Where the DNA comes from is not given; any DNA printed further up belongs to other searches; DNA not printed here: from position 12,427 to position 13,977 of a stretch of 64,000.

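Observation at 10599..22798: Orphan catabolic gene cluster: importer, two unusual hydrolases, dehydrogenase and dedicated TPP complex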

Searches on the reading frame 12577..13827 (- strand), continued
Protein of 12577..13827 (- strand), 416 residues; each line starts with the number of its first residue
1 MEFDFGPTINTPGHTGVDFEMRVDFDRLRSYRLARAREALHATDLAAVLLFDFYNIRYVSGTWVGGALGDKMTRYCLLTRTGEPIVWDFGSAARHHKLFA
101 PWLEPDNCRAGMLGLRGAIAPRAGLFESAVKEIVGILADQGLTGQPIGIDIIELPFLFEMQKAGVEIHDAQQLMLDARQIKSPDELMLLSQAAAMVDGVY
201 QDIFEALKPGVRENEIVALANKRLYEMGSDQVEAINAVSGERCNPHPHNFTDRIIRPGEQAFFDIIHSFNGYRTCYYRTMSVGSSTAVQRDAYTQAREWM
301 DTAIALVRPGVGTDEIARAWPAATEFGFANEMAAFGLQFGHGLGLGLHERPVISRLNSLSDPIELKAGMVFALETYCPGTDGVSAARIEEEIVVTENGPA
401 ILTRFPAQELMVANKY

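Call 28: search_protein_families(library=ncbifam, max_evalue=1e-8, proteins=[L071:11253-12713:+, L071:18793-19335:-, L067:9226-9921:+, L051:379-1320:+, L013:13785-15896:-, L042:11303-11956:-, L023:6192-7835:-, L034:12692-14140:+, L012:1341-2381:-])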
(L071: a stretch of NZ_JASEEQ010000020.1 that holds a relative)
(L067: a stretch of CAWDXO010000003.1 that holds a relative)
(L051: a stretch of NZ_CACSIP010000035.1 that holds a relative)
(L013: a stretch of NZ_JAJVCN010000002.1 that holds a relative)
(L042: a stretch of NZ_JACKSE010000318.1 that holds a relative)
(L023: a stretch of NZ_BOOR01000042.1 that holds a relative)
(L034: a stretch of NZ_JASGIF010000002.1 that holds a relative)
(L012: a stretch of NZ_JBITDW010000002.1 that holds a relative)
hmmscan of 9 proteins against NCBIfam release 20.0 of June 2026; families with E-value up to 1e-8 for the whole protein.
L071:11253-12713:+ (486 aa): 42 families (the best 25 are shown)
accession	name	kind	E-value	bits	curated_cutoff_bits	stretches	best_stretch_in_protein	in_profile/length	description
TIGR01780.1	SSADH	subfamily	2.5e-174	580.4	646.35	1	33-480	1-448/448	succinate-semialdehyde dehydrogenase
NF008415.0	PRK11241.1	equivalog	6.3e-165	549.5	828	1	18-484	15-480/482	NADP-dependent succinate-semialdehyde dehydrogenase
NF010000.0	PRK13473.1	subfamily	7.2e-129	430.5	615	1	17-484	6-472/475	aminobutyraldehyde dehydrogenase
TIGR02299.1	HpaE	equivalog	9.2e-129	430.2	638.35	1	16-485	3-477/488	5-carboxymethyl-2-hydroxymuconate semialdehyde dehydrogenase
TIGR01804.1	BADH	equivalog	2.7e-128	428.4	668.6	1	18-480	2-467/467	betaine-aldehyde dehydrogenase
NF009725.0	PRK13252.1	equivalog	5.9e-123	410.9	593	1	17-484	10-479/488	betaine-aldehyde dehydrogenase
NF006916.0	PRK09407.1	equivalog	5.9e-121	404.6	521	1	25-484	30-492/526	succinic semialdehyde dehydrogenase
NF007497.0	PRK10090.1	equivalog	8.6e-120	400.7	500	1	18-482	11-475/480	aldehyde dehydrogenase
NF045735.1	PaDhStyDPseudo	equivalog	9e-118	394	850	1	15-485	4-482/483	phenylacetaldehyde dehydrogenase StyD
NF006915.0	PRK09406.1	equivalog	2.4e-114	382.7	730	1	34-482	6-454/457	NADP-dependent succinic semialdehyde dehydrogenase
NF045736.1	PaDhStyDRhodo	equivalog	6.2e-109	364.7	800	1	14-484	3-477/479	phenylacetaldehyde dehydrogenase StyD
NF052305.1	DioxValDhHalo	equivalog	5.2e-108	362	750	1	18-480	9-477/483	2,5-dioxovalerate dehydrogenase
NF040648.1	lactal_redase_Meth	equivalog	2.2e-103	346.8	650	1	19-484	4-462/463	lactaldehyde dehydrogenase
NF040792.1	glyc_ald_dh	equivalog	7e-103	345.2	760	1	17-484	4-473/488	D-glyceraldehyde dehydrogenase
NF042993.1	AlphKGSA_gudD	equivalog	2.6e-102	343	770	1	20-473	10-469/481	alpha-ketoglutaric semialdehyde dehydrogenase GucD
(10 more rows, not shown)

L071:18793-19335:- (180 aa): 2 families
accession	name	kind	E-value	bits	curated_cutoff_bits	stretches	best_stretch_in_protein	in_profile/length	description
TIGR03081.1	metmalonyl_epim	equivalog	2.3e-11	44.3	114.95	1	22-160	1-120/129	methylmalonyl-CoA epimerase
NF008551.0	PRK11478.1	equivalog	6.7e-10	39.5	148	0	17-164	1-126/129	VOC family protein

L067:9226-9921:+ (231 aa): 4 families
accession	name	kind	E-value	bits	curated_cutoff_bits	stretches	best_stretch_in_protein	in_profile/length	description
TIGR03338.1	phnR_burk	equivalog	3.2e-28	98.8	271.5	1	16-209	16-210/212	phosphonate utilization associated transcriptional regulator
NF003011.0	PRK03837.1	subfamily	4.1e-15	56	260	1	92-210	114-231/241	transcriptional regulator NanR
NF008576.0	PRK11534.1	equivalog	5.8e-13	49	218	1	19-205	15-210/225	DNA-binding transcriptional regulator CsiR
NF008504.0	PRK11414.1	equivalog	1e-08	35.2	225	0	15-197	15-200/221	GntR family transcriptional regulator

L051:379-1320:+ (313 aa): 0 families

L013:13785-15896:- (703 aa): 12 families
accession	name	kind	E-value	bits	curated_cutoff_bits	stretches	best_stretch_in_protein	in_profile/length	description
NF043082.1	XdhA_XDHase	equivalog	3.2e-44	151.2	780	1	565-700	607-751/758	xanthine dehydrogenase subunit XdhA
TIGR03194.1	4hydrxCoA_A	equivalog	2.4e-40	138.7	994.55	2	568-700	606-745/746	4-hydroxybenzoyl-CoA reductase subunit alpha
TIGR03311.1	Se_dep_XDH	equivalog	3.4e-40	137.9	830.45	3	129-228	123-223/848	selenium-dependent xanthine dehydrogenase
NF007426.0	PRK09970.1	equivalog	7.2e-39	133.5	916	1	565-699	610-753/761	xanthine dehydrogenase molybdenum-binding subunit XdhA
TIGR03196.1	pucD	equivalog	1.3e-38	133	783.65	2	552-701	607-758/763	xanthine dehydrogenase subunit D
NF041671.1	peri_hyde_PaoC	equivalog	2.2e-37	128.9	1180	1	564-703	587-733/735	aldehyde oxidoreductase molybdenum-binding subunit PaoC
NF041018.1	glyceraldDH_alpha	equivalog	1.3e-33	116.4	790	2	569-698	608-741/741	glyceraldehyde dehydrogenase subunit alpha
NF040766.1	CODH_aero_grp5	exception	2e-26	92.4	950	1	566-697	645-781/785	aerobic carbon-monoxide dehydrogenase large subunit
TIGR02416.1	CO_dehy_Mo_lg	equivalog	5.4e-21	74.4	991.15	0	36-115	479-558/770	aerobic carbon-monoxide dehydrogenase large subunit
TIGR02965.1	xanthine_xdhB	equivalog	1.4e-19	69.8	849.5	1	37-121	452-536/758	xanthine dehydrogenase molybdopterin binding subunit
NF045668.1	pterin_aldehy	equivalog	4.3e-18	64.8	1100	0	567-701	768-904/905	molybdopterin-dependent aldehyde oxidoreductase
TIGR03313.1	Se_sel_red_Mo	hypoth_equivalog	4.7e-14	51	1101.9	0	567-700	809-948/951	molybdopterin-dependent oxidoreductase Mo/Fe-S-binding subunit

L042:11303-11956:- (217 aa): 1 family
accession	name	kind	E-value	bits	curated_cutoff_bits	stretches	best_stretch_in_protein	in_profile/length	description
NF053654.1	GroundWater_YciW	equivalog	1.2e-13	51.2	310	1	23-195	1-172/179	YciW-related (seleno)protein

L023:6192-7835:- (547 aa): 6 families
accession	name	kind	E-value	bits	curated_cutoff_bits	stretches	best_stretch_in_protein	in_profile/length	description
NF045689.1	BCarotKetCrtO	equivalog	1.5e-65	221.9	1000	2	39-171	3-135/563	beta-carotene ketolase CrtO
TIGR02734.1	crtI_fam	subfamily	1.2e-29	103.4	238.1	1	42-522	1-476/504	phytoene desaturase family protein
TIGR02730.1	carot_isom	equivalog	1.7e-16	60.2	586.9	0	245-355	216-326/493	carotenoid isomerase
NF045637.1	carotdesatCrtDProt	equivalog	1.8e-14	53.1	580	0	255-535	219-485/485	1-hydroxycarotenoid 3,4-desaturase CrtD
NF005560.0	PRK07233.1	equivalog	3e-12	46.1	252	0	255-326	196-265/435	hypothetical protein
TIGR03467.1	HpnE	equivalog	1.9e-10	40.7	283.05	0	43-81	2-40/430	hydroxysqualene dehydroxylase HpnE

L034:12692-14140:+ (482 aa): 24 families
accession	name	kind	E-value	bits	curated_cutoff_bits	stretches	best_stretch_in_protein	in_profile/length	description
NF006056.0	PRK08204.1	subfamily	1.1e-110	370.5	391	1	25-454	5-444/449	hypothetical protein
NF005557.0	PRK07228.1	equivalog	4.3e-41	141.1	522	2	247-454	241-441/445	5'-deoxyadenosine deaminase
NF006055.0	PRK08203.1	equivalog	7.5e-34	117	532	2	249-452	261-452/455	8-oxoguanine deaminase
NF006549.0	PRK09045.1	equivalog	5.8e-32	110.9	540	1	244-450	242-439/444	TRZ/ATZ family hydrolase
NF004701.0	PRK06038.1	equivalog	1e-31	110.2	609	2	246-447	233-423/432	N-ethylammeline chlorohydrolase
NF009059.0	PRK12393.1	equivalog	1.1e-31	110.1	543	2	31-171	14-158/460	amidohydrolase family protein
NF006252.0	PRK08393.1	equivalog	3.9e-28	98.6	617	2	249-435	233-408/424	N-ethylammeline chlorohydrolase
NF004995.0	PRK06380.1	subfamily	4.8e-22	78.5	567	1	274-435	255-408/418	metal-dependent hydrolase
NF004801.0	PRK06151.1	subfamily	8.4e-21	74.4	416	1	247-451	264-463/491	chlorohydrolase family protein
NF006681.0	PRK09229.1-2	equivalog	1.3e-20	73.6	362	1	247-433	257-432/451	formimidoylglutamate deiminase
NF005211.0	PRK06687.1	equivalog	1.8e-20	73.2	703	1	247-436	238-419/419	TRZ/ATZ family protein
TIGR02967.1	guan_deamin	equivalog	3.1e-18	66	375.4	1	249-392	233-363/401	guanine deaminase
NF006679.0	PRK09228.1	subfamily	5.2e-17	61.7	351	1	249-392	258-388/433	guanine deaminase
NF006689.0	PRK09237.1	equivalog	2e-15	56.3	371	1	25-96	5-73/383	amidohydrolase/deacetylase family metallohydrolase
NF005540.0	PRK07203.1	equivalog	2.7e-14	52.7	444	1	26-170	3-154/444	putative aminohydrolase SsnA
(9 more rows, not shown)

L012:1341-2381:- (346 aa): 18 families
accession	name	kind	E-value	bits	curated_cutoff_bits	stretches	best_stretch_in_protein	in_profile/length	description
NF047341.1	lactose_RbsR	equivalog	2.8e-62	211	382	1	13-344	4-330/331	ribose utilization transcriptional repressor RbsR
NF008269.0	PRK11041.1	equivalog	1.1e-61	208.8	436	1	9-345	7-340/342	DNA-binding transcriptional regulator CytR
NF051853.1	TransRegUriRCory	equivalog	4.3e-59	200.2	550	1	12-342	1-324/327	transcriptional regulator UriR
NF052440.1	TransRegGNTRPSEAE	equivalog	4.8e-59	200.1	400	1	10-342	4-333/333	HTH-type transcriptional regulator GntR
TIGR01481.1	ccpA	equivalog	7.2e-54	183.4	442.35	1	12-342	3-329/330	catabolite control protein A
NF008002.0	PRK10727.1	equivalog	2.2e-53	181.6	557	1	13-345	3-332/341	HTH-type transcriptional regulator GalR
NF007743.0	PRK10423.1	equivalog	3.9e-51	174.1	531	1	13-341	3-329/330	ribose operon transcriptional repressor RbsR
NF007075.0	PRK09526.1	subfamily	1.6e-48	165.5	340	1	9-344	3-333/358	LacI family DNA-binding transcriptional regulator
NF007979.0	PRK10703.1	equivalog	7.6e-48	163.3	501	1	13-343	3-332/341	HTH-type transcriptional repressor PurR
NF007706.0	PRK10401.1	equivalog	6.3e-46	157.2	555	1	13-343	3-330/346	HTH-type transcriptional regulator GalS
TIGR02417.1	fruct_sucro_rep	subfamily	2.5e-45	155.1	389.55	1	13-339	1-326/327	D-fructose-responsive transcription factor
NF007449.0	PRK10014.1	subfamily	2.1e-42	145.4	310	1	12-339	7-341/342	Mal regulon transcriptional regulator MalI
NF008452.0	PRK11303.1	equivalog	4.6e-40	137.8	385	1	13-332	2-321/332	catabolite repressor/activator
NF047913.1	TransRegIdnR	equivalog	1.4e-37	129.8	500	1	12-331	6-320/331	DNA-binding transcriptional regulator IdnR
NF011563.0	PRK14987.1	equivalog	3.6e-26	92.2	433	1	10-321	4-310/331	gluconate operon transcriptional repressor GntR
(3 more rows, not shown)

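Call 32: search_protein_families(library=pfam, max_evalue=0.00001, proteins=[L041:5265-6797:+, L069:6725-7744:+, L064:7727-8764:+, L062:8798-9817:+, L028:7701-8909:+, L066:11230-12837:-, L051:379-1320:+, L057:15514-16548:-, L071:17710-18297:-, L064:17820-18623:-])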
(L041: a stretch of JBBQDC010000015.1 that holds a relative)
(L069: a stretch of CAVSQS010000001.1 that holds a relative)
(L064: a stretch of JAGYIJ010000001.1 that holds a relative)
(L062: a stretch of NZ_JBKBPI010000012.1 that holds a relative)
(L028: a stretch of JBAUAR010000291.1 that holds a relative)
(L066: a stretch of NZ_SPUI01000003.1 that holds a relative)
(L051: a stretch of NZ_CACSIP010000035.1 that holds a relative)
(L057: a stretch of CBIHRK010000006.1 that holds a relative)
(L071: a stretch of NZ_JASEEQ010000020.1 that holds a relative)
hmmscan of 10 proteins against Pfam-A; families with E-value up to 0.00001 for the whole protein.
L041:5265-6797:+ (510 aa): 2 families
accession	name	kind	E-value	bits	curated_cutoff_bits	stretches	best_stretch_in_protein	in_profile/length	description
PF00005.33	ABC_tran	-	5.9e-54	182.8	25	2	31-178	2-137/137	ABC transporter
PF13304.12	AAA_21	-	1.1e-09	39.2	27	0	42-65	1-24/304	AAA domain, putative AbiEii toxin, Type IV TA system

L069:6725-7744:+ (339 aa): 1 family
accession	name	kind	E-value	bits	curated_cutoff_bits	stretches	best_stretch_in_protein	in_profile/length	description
PF02653.21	BPD_transp_2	-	1.2e-27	97.1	26.8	1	62-326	2-268/269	Branched-chain amino acid transport system / permease component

L064:7727-8764:+ (345 aa): 1 family
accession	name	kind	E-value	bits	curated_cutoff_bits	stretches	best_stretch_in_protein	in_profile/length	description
PF02653.21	BPD_transp_2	-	1.8e-33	116.2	26.8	1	58-318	6-269/269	Branched-chain amino acid transport system / permease component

L062:8798-9817:+ (339 aa): 3 families
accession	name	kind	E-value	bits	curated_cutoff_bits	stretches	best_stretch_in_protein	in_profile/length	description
PF13407.12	Peripla_BP_4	-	1.2e-46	159.8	35.1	1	52-312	2-257/258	Periplasmic binding protein domain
PF00532.27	Peripla_BP_1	-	5.1e-10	39.7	22.2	1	50-267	4-213/281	Periplasmic binding proteins and sugar binding domain of LacI family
PF13377.12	Peripla_BP_3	-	6.2e-06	26.8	26.5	0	174-280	11-118/167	Periplasmic binding protein-like domain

L028:7701-8909:+ (402 aa): 1 family
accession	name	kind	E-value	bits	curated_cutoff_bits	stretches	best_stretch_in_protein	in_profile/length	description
PF08309.17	LVIVD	-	1.5e-08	34.3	20.2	0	211-235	14-38/42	LVIVD repeat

L066:11230-12837:- (535 aa): 0 families

L051:379-1320:+ (313 aa): 0 families

L057:15514-16548:- (344 aa): 2 families
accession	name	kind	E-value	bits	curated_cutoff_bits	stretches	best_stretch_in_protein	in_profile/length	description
PF02558.23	ApbA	-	4.1e-25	88.6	22.2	1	7-150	1-142/150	Ketopantoate reductase PanE/ApbA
PF08546.17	ApbA_C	-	1.5e-12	48.4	22.7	1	185-320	1-121/125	Ketopantoate reductase PanE/ApbA C terminal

L071:17710-18297:- (195 aa): 3 families
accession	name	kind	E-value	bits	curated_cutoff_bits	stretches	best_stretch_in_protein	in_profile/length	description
PF01799.25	Fer2_2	-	6.6e-26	90.7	30.3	1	116-188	1-74/75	[2Fe-2S] binding domain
PF00111.32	Fer2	-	2.9e-11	43.6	21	1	49-108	2-61/77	2Fe-2S iron-sulfur cluster binding domain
PF13085.11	Fer2_3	-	6.6e-06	26.5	27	1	79-120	49-89/107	2Fe-2S iron-sulfur cluster binding domain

L064:17820-18623:- (267 aa): 3 families
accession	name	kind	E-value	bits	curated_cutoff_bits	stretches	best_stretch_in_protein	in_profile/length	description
PF13561.12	adh_short_C2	-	6.2e-50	170.4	27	1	17-264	3-235/236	Enoyl-(Acyl carrier protein) reductase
PF00106.31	adh_short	-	3e-47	161.1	26.6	1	9-204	1-192/195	short chain dehydrogenase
PF08659.16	KR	-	2.2e-09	37.9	22.6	1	12-130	4-126/180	KR domain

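Call 35: search_dna_similar(query=window:12577-13827:-, collection=plasmids, mode=protein, max_evalue=1e-40, max_rows=30)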
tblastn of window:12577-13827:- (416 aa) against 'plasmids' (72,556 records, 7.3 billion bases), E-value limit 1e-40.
Records with a match: 54; places in all: 56; records where one place covers at least 80% of the query: 54.
Best place of each record, by identity: 60-80% 14; <60% 40.
By first word of the organism name: Phaeobacter 12; Halorussus 8; Haloferax 8; Streptomyces 4; Tritonibacter 3; Paenarthrobacter 3; Haloarcula 3; Haladaptatus 2; Natrinema 2; Halorubrum 2; and 7 more.
By predicted mobility (MOB-suite, as given by PLSDB): non-mobilizable 44; mobilizable 5; conjugative 5.
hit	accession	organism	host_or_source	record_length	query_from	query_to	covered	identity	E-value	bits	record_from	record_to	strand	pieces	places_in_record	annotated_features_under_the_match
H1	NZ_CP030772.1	Streptomyces sp. YIM 121038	pure culture,soil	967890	13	413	96%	71.3%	2e-175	550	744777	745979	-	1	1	Xaa-Pro peptidase family protein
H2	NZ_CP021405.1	Pacificitalea manganoxidans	cell culture,sediment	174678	13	416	97%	62.6%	9e-164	516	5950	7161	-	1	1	Xaa-Pro peptidase family protein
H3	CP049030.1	Rhodobacteraceae bacterium SC52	Apostichopus japonicus,pure ...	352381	13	416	97%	61.9%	9e-161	508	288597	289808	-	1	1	aminopeptidase P family protein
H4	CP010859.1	Marinovum algicola DG 898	-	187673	13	416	97%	61.1%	3e-161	509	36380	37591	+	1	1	Xaa-Pro aminopeptidase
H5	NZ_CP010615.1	Phaeobacter inhibens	cell culture,clam larvae aquaculture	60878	13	416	97%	61.1%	2e-159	504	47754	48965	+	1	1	Xaa-Pro peptidase family protein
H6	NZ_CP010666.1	Phaeobacter inhibens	cell culture,clam larvae aquaculture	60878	13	416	97%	61.1%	2e-159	504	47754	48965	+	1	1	Xaa-Pro peptidase family protein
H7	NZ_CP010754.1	Phaeobacter inhibens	cell culture,algae aquaculture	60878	13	416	97%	61.1%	2e-159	504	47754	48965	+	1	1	Xaa-Pro peptidase family protein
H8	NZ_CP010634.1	Phaeobacter inhibens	cell culture,clam larvae aquaculture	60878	13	416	97%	61.1%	2e-159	504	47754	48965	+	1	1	Xaa-Pro peptidase family protein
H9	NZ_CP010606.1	Phaeobacter inhibens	cell culture,clam larvae aquaculture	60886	13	416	97%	61.1%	2e-159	504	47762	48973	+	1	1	Xaa-Pro peptidase family protein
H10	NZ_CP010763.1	Phaeobacter inhibens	cell culture,clam larvae aquaculture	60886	13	416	97%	61.1%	2e-159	504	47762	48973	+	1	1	Xaa-Pro peptidase family protein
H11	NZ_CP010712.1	Phaeobacter inhibens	cell culture,algae aquaculture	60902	13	416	97%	61.1%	2e-159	504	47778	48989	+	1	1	Xaa-Pro peptidase family protein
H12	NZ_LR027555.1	Tritonibacter mobilis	sea water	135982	13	416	97%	60.1%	3e-156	495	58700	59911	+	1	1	Xaa-Pro peptidase family protein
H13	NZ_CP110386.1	Tritonibacter mobilis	-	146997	13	416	97%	60.1%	3e-156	495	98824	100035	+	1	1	Xaa-Pro peptidase family protein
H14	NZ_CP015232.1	Tritonibacter mobilis F1926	cell culture,seawater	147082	13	416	97%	60.1%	3e-156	495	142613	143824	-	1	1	Xaa-Pro peptidase family protein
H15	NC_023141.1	Phaeobacter gallaeciensis DSM 26640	-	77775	13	416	97%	59.9%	1e-157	499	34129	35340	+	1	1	Xaa-Pro peptidase family protein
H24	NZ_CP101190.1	Paenarthrobacter ureafaciens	mixed culture,soil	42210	4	415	99%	53.9%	9e-144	459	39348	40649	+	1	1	Xaa-Pro peptidase family protein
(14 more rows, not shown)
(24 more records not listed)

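Call 36: get_annotated_region(hit=H5, flank=12000)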
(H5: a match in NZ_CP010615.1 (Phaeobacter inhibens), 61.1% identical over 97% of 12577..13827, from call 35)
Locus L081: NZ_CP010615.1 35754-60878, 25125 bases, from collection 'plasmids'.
description: Phaeobacter inhibens strain P92 plasmid pP92_e, complete sequence
organism: Phaeobacter inhibens (NCBI taxid 221822)
taxonomy: Bacteria; Pseudomonadota; Alphaproteobacteria; Rhodobacterales; Roseobacteraceae; Phaeobacter; Phaeobacter inhibens
host: -; source: cell culture,clam larvae aquaculture; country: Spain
typing (MOB-suite, as given by PLSDB): non-mobilizable
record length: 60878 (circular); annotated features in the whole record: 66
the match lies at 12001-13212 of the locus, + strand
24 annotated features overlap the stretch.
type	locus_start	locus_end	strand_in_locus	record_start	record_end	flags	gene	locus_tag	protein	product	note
CDS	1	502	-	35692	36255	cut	-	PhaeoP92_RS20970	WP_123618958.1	hypothetical protein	-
CDS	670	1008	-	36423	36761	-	-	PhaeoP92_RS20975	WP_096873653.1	single-stranded DNA-binding protein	-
CDS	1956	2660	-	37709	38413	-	-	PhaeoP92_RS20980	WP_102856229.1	ThuA domain-containing protein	-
CDS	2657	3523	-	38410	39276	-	-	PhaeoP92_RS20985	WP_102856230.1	NAD(P)-dependent oxidoreductase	-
CDS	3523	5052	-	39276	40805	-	-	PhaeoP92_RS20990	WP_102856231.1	sugar ABC transporter ATP-binding protein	-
CDS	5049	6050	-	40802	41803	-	-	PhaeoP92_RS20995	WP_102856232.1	ABC transporter permease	-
CDS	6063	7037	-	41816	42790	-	-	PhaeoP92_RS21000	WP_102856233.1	ABC transporter permease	-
CDS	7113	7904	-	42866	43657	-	-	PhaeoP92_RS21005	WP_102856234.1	SDR family oxidoreductase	-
CDS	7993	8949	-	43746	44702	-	-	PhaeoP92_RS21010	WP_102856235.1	sugar ABC transporter substrate-binding protein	-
CDS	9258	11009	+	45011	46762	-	-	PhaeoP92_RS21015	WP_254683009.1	extracellular solute-binding protein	-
CDS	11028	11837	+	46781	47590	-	-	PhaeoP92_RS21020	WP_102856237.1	SDR family NAD(P)-dependent oxidoreductase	-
CDS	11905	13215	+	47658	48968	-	-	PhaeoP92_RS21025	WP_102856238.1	Xaa-Pro peptidase family protein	GO:0006508 - proteolysis [Evidence IEA]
CDS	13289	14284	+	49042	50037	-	-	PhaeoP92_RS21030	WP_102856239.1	thiamine pyrophosphate-dependent dehydrogenase E1 component subunit alpha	-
CDS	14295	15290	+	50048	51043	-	-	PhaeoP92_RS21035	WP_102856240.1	alpha-ketoacid dehydrogenase subunit beta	-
CDS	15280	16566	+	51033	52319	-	-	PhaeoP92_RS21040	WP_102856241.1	biotin/lipoyl-containing protein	-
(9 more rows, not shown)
